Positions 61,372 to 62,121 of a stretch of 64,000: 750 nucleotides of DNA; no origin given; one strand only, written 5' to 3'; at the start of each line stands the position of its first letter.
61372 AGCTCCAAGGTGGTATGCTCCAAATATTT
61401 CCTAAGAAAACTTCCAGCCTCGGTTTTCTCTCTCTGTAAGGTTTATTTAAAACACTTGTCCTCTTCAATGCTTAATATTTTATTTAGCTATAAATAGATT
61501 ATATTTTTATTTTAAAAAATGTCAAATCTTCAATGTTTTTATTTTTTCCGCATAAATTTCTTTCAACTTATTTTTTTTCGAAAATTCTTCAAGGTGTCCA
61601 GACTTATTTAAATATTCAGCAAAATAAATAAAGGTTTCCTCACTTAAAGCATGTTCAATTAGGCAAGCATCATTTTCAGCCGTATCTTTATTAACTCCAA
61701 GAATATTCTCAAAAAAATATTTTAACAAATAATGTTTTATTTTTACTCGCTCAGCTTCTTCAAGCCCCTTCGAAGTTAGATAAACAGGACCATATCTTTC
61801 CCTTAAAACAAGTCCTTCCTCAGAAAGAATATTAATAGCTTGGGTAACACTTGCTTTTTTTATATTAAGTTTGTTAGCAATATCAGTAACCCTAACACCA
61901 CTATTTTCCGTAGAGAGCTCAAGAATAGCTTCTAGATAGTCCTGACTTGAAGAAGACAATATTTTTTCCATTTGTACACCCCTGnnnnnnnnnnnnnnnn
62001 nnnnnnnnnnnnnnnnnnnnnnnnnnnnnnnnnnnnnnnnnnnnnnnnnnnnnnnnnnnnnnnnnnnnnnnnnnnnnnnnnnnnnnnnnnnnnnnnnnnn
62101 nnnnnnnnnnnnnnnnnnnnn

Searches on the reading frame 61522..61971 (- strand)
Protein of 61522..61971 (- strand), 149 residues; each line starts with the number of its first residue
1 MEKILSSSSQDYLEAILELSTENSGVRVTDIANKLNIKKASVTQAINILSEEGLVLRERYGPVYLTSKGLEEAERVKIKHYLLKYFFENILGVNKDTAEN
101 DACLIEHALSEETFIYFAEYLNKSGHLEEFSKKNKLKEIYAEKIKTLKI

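Call 86: search_protein_families(library=pfam, proteins=[window:61522-61971:-], max_evalue=0.00001)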
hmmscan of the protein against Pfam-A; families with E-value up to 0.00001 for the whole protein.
window:61522-61971:- (149 aa): 3 families
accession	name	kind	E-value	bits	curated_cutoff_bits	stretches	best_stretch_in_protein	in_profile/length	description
PF01325.25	Fe_dep_repress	-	1.7e-14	54.1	26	1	5-61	2-58/60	Iron dependent repressor, N-terminal DNA binding domain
PF02742.21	Fe_dep_repr_C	-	2.4e-14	53.5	27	1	66-123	1-58/70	Iron dependent repressor, metal binding and dimerisation domain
PF01047.28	MarR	-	2.6e-06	27.7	24.6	1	22-59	14-51/59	MarR family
